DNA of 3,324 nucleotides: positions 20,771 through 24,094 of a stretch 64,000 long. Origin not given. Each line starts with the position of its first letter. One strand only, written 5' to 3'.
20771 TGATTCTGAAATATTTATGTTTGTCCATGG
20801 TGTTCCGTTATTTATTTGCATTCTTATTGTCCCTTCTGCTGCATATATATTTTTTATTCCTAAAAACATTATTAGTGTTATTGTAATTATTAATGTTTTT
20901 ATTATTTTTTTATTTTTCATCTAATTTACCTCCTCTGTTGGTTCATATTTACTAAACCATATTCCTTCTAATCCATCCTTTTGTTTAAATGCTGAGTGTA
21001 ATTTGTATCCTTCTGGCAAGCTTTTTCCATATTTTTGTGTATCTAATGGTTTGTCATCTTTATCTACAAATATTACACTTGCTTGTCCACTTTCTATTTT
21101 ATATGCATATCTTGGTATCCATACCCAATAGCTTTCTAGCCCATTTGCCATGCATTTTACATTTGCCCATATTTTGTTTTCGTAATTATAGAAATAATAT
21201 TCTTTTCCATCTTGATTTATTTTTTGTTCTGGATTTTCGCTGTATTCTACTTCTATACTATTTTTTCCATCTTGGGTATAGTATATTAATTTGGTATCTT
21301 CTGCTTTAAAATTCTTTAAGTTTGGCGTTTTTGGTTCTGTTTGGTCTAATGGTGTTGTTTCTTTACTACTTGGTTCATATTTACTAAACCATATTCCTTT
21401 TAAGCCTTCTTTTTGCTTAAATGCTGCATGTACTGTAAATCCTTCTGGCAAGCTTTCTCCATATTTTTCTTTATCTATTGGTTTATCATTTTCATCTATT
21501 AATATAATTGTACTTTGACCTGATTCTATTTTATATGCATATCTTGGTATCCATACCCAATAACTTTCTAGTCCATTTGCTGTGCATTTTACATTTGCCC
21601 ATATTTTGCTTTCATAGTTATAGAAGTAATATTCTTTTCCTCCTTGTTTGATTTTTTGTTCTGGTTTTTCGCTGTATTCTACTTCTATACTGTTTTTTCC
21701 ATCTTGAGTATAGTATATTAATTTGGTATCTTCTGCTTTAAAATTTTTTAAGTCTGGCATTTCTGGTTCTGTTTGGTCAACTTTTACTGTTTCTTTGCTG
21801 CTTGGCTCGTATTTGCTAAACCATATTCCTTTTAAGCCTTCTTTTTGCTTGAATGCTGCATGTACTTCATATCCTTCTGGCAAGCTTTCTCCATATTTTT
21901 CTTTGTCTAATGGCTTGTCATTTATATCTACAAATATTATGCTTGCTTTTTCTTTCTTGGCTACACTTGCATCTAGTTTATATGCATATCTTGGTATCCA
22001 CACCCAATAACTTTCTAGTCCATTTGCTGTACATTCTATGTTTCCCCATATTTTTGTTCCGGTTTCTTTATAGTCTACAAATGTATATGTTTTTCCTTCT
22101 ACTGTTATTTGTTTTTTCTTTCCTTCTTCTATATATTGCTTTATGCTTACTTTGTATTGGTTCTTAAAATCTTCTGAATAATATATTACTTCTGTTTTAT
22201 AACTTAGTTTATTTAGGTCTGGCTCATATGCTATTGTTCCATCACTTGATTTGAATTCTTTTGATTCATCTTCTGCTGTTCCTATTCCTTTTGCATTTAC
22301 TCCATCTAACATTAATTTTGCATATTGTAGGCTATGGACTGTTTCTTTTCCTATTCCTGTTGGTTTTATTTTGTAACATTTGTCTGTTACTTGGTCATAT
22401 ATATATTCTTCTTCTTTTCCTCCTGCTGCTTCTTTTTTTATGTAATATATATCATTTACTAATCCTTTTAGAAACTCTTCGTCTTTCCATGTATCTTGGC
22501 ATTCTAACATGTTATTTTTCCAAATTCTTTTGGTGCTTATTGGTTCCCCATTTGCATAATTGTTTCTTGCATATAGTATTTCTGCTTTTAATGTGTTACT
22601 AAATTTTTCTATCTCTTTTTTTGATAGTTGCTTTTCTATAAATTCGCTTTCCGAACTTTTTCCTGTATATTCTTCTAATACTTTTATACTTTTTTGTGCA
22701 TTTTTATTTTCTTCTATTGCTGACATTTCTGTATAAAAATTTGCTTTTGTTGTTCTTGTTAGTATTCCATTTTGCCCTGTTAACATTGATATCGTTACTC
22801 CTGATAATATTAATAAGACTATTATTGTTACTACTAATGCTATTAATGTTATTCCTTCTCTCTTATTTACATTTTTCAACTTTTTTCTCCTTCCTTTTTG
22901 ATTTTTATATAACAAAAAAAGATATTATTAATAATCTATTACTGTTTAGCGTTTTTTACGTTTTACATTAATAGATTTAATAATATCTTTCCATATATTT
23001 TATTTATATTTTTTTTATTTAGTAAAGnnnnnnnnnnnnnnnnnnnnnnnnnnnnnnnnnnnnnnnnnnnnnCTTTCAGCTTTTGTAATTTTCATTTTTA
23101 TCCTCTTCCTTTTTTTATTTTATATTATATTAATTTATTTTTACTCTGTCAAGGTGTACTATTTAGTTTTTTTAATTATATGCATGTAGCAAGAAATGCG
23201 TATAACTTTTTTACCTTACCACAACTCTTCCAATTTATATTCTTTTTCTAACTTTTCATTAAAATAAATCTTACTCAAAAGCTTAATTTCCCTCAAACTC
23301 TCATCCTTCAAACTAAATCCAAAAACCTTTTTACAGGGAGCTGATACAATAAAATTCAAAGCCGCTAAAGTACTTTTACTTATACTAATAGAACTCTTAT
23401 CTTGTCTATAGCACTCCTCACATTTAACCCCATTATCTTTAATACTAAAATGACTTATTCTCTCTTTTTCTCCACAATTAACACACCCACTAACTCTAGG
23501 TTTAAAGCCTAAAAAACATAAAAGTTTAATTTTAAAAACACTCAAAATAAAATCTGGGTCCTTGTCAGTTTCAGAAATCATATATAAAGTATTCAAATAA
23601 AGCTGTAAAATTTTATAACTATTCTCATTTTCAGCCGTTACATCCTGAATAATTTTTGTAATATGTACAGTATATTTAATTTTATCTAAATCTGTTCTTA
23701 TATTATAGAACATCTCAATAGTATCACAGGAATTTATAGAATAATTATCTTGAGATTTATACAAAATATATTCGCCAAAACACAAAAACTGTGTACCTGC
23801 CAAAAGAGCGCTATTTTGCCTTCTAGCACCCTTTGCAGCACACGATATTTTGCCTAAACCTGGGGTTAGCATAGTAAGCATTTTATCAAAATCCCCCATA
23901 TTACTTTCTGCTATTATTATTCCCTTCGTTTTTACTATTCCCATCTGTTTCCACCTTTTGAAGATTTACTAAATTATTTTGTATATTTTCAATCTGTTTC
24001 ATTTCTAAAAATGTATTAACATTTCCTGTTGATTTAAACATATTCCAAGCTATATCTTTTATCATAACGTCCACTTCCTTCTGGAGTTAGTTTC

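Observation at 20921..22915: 664-aa protein with pilin-like N-terminal helix and three near-identical ~145-aa tandem repeats (novel repeat domain)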

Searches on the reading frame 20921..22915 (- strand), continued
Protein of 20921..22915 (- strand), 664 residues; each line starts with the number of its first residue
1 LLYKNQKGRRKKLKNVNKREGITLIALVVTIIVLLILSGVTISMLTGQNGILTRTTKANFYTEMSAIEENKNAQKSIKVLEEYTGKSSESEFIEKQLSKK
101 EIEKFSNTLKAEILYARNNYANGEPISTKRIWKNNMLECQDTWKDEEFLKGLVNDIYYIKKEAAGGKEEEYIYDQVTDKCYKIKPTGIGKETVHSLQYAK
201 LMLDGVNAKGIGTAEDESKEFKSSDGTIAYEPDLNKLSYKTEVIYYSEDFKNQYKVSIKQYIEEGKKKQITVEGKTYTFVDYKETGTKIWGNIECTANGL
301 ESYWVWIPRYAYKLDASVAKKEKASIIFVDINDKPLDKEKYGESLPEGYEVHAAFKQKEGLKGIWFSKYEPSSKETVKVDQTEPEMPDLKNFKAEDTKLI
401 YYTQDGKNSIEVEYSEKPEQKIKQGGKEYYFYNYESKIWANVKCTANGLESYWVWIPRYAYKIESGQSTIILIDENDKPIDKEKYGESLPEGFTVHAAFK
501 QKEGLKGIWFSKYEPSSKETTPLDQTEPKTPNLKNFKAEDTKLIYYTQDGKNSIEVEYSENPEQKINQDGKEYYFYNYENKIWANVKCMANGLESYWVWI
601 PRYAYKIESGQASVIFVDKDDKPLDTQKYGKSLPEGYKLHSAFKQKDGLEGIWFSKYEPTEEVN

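Call 85: search_protein_families(library=phrogs, proteins=[window:20924-22879:-, L010:4771-5847:+, L010:4436-4798:+, L083:9986-11701:+], max_evalue=0.01)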
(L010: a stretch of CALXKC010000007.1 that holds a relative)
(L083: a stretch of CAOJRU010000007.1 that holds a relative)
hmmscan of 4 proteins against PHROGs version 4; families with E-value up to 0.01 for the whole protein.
window:20924-22879:- (652 aa): 3 families
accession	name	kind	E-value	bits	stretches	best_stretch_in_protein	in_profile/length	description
phrog_18868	-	head and packaging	0.0013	19.7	0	472-493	73-94/157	virion structural protein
phrog_37930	-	unknown function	0.0017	19.3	0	589-608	3-17/52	-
phrog_36469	-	unknown function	0.002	19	0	318-340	11-34/40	-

L010:4771-5847:+ (358 aa): 2 families
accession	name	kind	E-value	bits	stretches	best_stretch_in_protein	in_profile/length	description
phrog_1423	-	DNA, RNA and nucleotide metabolism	1.9e-107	361.7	1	4-352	94-440/1040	Reverse transcriptase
phrog_2825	-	DNA, RNA and nucleotide metabolism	2.8e-11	44.1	1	83-313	55-278/336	polymerase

L010:4436-4798:+ (120 aa): 1 family
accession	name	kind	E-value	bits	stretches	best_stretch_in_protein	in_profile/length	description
phrog_3206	-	DNA, RNA and nucleotide metabolism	1.2e-29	103.8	1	2-118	9-125/154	Avd protein of DGR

L083:9986-11701:+ (572 aa): 1 family
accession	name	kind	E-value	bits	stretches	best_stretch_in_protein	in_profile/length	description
phrog_13280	-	unknown function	0.0046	17.8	0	12-51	3-42/67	-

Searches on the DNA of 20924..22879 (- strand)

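Call 38: search_rna_families(sources=[L001, L002, L003, L005, L006], threshold=gathering)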
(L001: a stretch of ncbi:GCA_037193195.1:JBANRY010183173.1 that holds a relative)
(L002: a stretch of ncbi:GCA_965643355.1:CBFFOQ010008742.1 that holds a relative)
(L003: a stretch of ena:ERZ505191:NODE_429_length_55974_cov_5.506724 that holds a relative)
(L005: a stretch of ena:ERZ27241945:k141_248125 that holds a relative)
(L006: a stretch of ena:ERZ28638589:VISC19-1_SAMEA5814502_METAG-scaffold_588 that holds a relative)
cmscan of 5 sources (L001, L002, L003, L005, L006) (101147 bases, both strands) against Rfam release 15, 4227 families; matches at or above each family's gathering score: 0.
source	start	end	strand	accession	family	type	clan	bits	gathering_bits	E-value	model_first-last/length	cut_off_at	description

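Call 63: search_rna_families(sources=[L010, L031, L039, L040, L041, L061, L065, L075], threshold=gathering)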
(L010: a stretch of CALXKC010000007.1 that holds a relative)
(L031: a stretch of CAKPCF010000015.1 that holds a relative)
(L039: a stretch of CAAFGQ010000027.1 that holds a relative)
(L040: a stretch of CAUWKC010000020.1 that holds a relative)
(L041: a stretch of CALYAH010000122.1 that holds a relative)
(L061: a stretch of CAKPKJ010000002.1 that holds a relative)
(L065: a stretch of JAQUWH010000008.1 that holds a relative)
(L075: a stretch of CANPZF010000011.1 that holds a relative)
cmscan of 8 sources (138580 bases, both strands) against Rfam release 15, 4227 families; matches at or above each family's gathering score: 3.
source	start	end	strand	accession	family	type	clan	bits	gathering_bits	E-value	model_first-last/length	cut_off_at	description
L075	7325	7396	-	RF00005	tRNA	Gene; tRNA;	CL00001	59.4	29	5.6e-10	1-71/71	no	tRNA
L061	6907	6978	-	RF00005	tRNA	Gene; tRNA;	CL00001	56.3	29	4.1e-09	1-71/71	no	tRNA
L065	12216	12265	+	RF03070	ssNA-helicase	Gene; sRNA;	-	43.1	41.5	0.00054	1-49/49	no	ssNA-helicase RNA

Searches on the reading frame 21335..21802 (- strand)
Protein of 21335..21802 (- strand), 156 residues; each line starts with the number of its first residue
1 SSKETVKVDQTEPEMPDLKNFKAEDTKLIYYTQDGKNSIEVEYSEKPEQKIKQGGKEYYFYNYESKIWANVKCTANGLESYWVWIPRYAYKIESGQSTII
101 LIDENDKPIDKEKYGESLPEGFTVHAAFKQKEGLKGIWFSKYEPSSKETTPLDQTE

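Call 36: search_solved_structures(query=A2, max_evalue=10, show_alignments=2)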
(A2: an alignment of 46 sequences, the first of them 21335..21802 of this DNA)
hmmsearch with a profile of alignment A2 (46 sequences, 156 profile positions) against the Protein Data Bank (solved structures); distinct sequences matched with E-value up to 10: 0.

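Call 42: predict_structure(alignment_id=A2)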
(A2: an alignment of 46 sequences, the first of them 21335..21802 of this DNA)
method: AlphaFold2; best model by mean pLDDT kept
length: 156 residues; sequences in the alignment: 46
mean_pLDDT: 88.1   pTM: 0.77
mean pLDDT of the five models: 88.1, 87.5, 87.2, 87.1, 86.1
residues with pLDDT >= 90: 112; 70-90: 23; 50-70: 14; < 50: 7
segments of 3 or more residues with pLDDT < 50: 1-4, 154-156
pLDDT, mean of each block of 10 residues (from residue 1): 58 89 97 97 97 97 93 93 95 90 94 94 94 91 65 50
secondary structure, 60 per line:
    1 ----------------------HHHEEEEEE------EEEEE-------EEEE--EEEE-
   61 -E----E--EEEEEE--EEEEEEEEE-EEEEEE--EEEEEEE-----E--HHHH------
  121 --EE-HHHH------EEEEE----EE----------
elements in order: E26-31 E38-42 E50-53 E56-59 E70-75 E78-86 E88-93 E96-102 H111-114 H126-129 E136-140

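Call 45: fold_search(model_id=the predicted structure, library=pdb)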
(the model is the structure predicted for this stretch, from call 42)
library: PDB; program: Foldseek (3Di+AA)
matches with E <= 10: 171; with E <= 0.001: 0
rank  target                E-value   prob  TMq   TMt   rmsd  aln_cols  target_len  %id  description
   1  2xhc                  1.2e+00  0.07  0.19  0.10  13.2       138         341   13  Crystal Structure of Thermotoga maritima N-utilization Substance G (NusG) (released 2011-06-29)
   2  2xha_A                1.4e+00  0.07  0.18  0.15  12.9       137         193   14  Crystal Structure of Domain 2 of Thermotoga maritima N-utilization Substance G (NusG) (released 2011-06-29)
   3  3fm2_B                1.6e+00  0.03  0.13  0.14  13.8       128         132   16  CRYSTAL STRUCTURE OF A PUTATIVE HEME-BINDING PROTEIN (AVA_4353) FROM ANABAENA VARIABILIS ATCC 29413 AT 1.80 A RESOLUTI (released 2009-01-13)
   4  6ihl                  1.7e+00  0.04  0.12  0.09  11.4        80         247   14  Crystal structure of bacterial serine phosphatase (released 2019-08-07)
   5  6ihw                  1.7e+00  0.03  0.12  0.09  11.2        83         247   12  Crystal structure of bacterial serine phosphatase bearing R161K mutation (released 2019-08-07)
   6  9i5v_S                1.8e+00  0.02  0.13  0.16  16.5       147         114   16  70S P. gingivalis ribosome erm-delta-porN strain (released 2025-08-20)
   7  6iht_A                1.9e+00  0.04  0.12  0.10  11.3        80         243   14  Crystal structure of bacterial serine phosphatase bound with phosphorylated peptide (released 2019-08-07)
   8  4pof_A                1.9e+00  0.02  0.15  0.10  19.2       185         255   15  PfMCM N-terminal domain without DNA (released 2014-04-09)
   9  3moq_A                2.0e+00  0.05  0.16  0.18  12.9        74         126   11  Amyloid beta(18-41) peptide fusion with new antigen receptor variable domain from sharks (released 2011-02-16)
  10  6jkv_B                2.0e+00  0.04  0.12  0.09  11.2        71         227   11  PppA, a key regulatory component of T6SS in Pseudomonas aeruginosa (released 2019-06-26)
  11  8w20_D                2.3e+00  0.03  0.15  0.18  14.5       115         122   13  Umb1 umbrella toxin particle (released 2024-04-17)
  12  2z8v_C                2.3e+00  0.03  0.12  0.16  14.9        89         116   10  Structure of an IgNAR-AMA1 complex (released 2007-11-27)
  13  7ffe_R                2.3e+00  0.02  0.13  0.05  34.7       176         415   11  Cryo-EM structure of VEEV VLP (released 2021-10-20)
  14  4lmi_A                2.4e+00  0.04  0.12  0.13  14.2        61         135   16  Crystal structure of putative ketosteroid isomerase from Kribbella flavida DSM 17836 (released 2013-07-31)
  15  9djw_5                2.5e+00  0.06  0.15  0.20  11.4        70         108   10  X-ray crystal structure of TNFa-VNAR D1 complex (released 2025-09-10)
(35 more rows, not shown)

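Call 57: search_protein_representatives(alignment_id=A2)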
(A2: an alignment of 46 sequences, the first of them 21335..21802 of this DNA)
Query: 46 sequences, 156 profile positions. Proteins with E-value up to 0.001 (for the whole library): 2264; up to 1e-10: 641; up to 1e-30: 152. The best 150 are listed.
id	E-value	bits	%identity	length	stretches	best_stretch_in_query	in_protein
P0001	2.3e-182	615.5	-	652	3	2-153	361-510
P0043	4.3e-177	598.3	-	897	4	11-153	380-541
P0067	1.9e-163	554.0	-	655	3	4-154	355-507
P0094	2.5e-159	540.6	-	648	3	9-151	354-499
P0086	6.6e-156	529.5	-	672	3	11-155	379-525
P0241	4.1e-145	494.4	-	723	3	4-154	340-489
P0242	1.4e-144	492.7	-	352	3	3-153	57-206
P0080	1.8e-140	479.3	-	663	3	11-148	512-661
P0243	1.5e-132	453.6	-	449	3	11-148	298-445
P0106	1.4e-128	440.7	-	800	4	10-152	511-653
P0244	3.7e-120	413.4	-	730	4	8-154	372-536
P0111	3.1e-116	400.6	-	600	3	7-150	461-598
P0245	5.1e-115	396.7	-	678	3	8-152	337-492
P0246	4.7e-114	393.5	-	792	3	9-154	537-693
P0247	1.2e-111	385.8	-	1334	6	7-150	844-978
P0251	2.6e-98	342.4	-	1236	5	13-150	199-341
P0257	2.8e-89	313.1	-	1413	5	13-145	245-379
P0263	4.6e-79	279.9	-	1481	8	13-150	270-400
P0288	3.2e-61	221.9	-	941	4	13-150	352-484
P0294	3.9e-60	218.4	-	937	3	9-149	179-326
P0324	6.6e-50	185.2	-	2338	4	49-150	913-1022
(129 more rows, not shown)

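Call 58: search_protein_families(library=pfam, proteins=[P0324, P0247, P0263, P0257, P0251, P0294, P0288], max_evalue=0.001)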
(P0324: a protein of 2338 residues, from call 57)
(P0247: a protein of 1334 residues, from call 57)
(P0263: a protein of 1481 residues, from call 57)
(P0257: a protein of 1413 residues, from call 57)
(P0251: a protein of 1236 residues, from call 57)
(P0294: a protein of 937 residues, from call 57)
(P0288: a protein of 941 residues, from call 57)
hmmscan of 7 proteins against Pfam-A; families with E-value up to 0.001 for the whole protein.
P0324 (2338 aa): 2 families
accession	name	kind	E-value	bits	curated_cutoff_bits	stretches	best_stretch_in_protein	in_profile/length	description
PF19078.6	Big_12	-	5.4e-51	171.5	27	6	232-328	1-101/102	Bacterial Ig-like domain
PF03781.23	FGE-sulfatase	-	3e-11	43.9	23.3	0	2024-2070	150-198/255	Sulfatase-modifying factor enzyme 1-like domain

P0247 (1334 aa): 7 families
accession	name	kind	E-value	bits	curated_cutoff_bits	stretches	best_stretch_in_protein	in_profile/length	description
PF00041.27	fn3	-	1.4e-16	60.9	25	1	983-1052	5-74/84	Fibronectin type III domain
PF25059.1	FN3_DSCAM-DSCAML_C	-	5.5e-09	36.7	39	0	1027-1069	45-85/89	DSCAM/DSCAML C-terminal Fn3-like domain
PF19132.5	DUF5815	-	5.8e-07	30.1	25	0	1168-1210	77-119/155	Family of unknown function (DUF5815)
PF21605.3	CRLF2-like_D2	-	6.6e-06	26.6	27.3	0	409-443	53-87/94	Cytokine receptor-like factor 2-like, D2 domain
PF10096.14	DUF2334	-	9.6e-06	25.8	26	0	654-721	6-67/203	Uncharacterized protein conserved in bacteria (DUF2334)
PF23759.1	GBD_T9SS_assoc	-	3.3e-05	24.6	27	0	1238-1277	75-114/116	Galactose binding domain-like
PF15653.11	Tox-URI2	-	0.00016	22.4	20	0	1004-1056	4-59/86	URI fold toxin 2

P0263 (1481 aa): 3 families
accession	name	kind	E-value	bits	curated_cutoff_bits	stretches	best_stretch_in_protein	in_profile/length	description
PF07495.19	Y_Y_Y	-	1.3e-09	38.2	26.6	1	645-689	10-52/65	Y_Y_Y domain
PF24421.1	Ig_J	-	7.5e-09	36.1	29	0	649-689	47-90/104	Tip attachment protein J, Ig-like domain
PF17210.9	SdrD_B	-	5.2e-08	33.5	29.7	0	869-902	34-66/112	SdrD B-like domain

P0257 (1413 aa): 3 families
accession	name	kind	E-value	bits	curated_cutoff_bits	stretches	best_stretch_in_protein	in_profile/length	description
PF07495.19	Y_Y_Y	-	7.2e-07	29.5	26.6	0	445-470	29-54/65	Y_Y_Y domain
PF24421.1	Ig_J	-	3.6e-06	27.5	29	0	1121-1148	63-90/104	Tip attachment protein J, Ig-like domain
PF23194.1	NOMO_5th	-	0.00059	20.6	27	0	1108-1165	23-83/89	NOMO fifth transthyretin-like domain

P0251 (1236 aa): 2 families
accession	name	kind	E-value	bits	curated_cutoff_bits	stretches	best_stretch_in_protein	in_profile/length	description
PF21955.1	CarG-like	-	0.00057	20.5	28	0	449-524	31-108/144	Carbapenem resistance protein CarG-like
PF17210.9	SdrD_B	-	0.00057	20.5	29.7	0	391-416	41-66/112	SdrD B-like domain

P0294 (937 aa): 0 families

P0288 (941 aa): 0 families

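Call 59: fold_search(model_id=the predicted structure, library=viral)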
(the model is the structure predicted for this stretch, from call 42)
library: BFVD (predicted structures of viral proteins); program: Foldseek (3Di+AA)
matches with E <= 10: 173; with E <= 0.001: 0
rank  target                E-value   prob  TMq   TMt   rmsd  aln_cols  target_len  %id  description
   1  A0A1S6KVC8            2.8e-01  0.10  0.16  0.21  10.0       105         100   16  Uncharacterized protein [Staphylococcus phage St 134]
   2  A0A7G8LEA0            4.0e-01  0.38  0.23  0.06  26.8       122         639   15  (no name in the UniProt tables at hand)
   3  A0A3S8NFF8            4.4e-01  0.08  0.16  0.06  17.2       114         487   10  (no name in the UniProt tables at hand)
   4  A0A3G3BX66            5.8e-01  0.97  0.20  0.51   1.7        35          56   31  (no name in the UniProt tables at hand)
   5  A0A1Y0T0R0            6.5e-01  0.04  0.12  0.15  20.1       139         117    9  Uncharacterized protein [Pseudomonas phage Noxifer]
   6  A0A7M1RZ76            6.9e-01  0.06  0.12  0.15  15.4       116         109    9  Uncharacterized protein [uncultured phage cr128_1]
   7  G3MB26                8.6e-01  0.21  0.20  0.30   6.8        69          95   17  Gp646 [Bacillus phage G]
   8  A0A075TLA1            8.6e-01  0.10  0.16  0.15  10.5        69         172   13  Spike protein (Fragment) [Human coronavirus OC43]
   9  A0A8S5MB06            8.6e-01  0.08  0.20  0.07  15.5       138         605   18  Tail collar fiber protein [Siphoviridae sp. ctsDY37]
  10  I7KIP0                8.6e-01  0.04  0.13  0.02  20.1       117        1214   14  Baseplate wedge protein (T4 gp06-like) [Campylobacter phage CP21]
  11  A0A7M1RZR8            9.6e-01  0.03  0.15  0.17  16.4       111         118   12  Uncharacterized protein [uncultured phage cr116_1]
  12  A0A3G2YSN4            1.3e+00  0.08  0.15  0.28   8.8        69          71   20  Uncharacterized protein [Staphylococcus phage JBug18]
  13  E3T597                1.3e+00  0.06  0.18  0.06  11.5       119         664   16  Uncharacterized protein [Cafeteria roenbergensis virus (strain BV-PW1)]
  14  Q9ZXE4                1.4e+00  0.09  0.12  0.08   8.8        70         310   17  ORF39 [Bacillus phage phi105]
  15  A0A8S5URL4            1.4e+00  0.04  0.11  0.09  16.2        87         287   11  Uncharacterized protein [Siphoviridae sp. ctg6c78]
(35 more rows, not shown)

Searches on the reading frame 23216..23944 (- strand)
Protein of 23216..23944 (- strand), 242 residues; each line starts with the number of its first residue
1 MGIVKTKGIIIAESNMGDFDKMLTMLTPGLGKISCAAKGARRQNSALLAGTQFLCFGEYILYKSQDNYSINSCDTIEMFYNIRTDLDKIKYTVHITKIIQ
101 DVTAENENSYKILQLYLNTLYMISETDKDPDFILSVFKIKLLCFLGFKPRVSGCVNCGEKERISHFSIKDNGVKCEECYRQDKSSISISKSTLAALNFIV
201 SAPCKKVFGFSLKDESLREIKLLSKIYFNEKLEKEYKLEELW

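Call 3: search_protein_families(library=pfam, proteins=[window:23216-23944:-], max_evalue=1)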
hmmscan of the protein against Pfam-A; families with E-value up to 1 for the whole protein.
window:23216-23944:- (242 aa): 4 families
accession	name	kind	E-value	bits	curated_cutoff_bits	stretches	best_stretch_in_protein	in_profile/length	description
PF02565.21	RecO_C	-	7.2e-30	104.3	22.1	1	83-237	1-154/157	Recombination protein O C terminal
PF11967.14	RecO_N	-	5.7e-17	62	27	1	1-79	1-80/80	Recombination protein O N terminal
PF07138.17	AcMNPV_AC11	-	0.089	12.7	27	1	78-136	244-302/324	Baculovirus protein AC11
PF09723.15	Zn_ribbon_8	-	0.24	11.9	34.4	1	154-179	8-33/41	Zinc ribbon domain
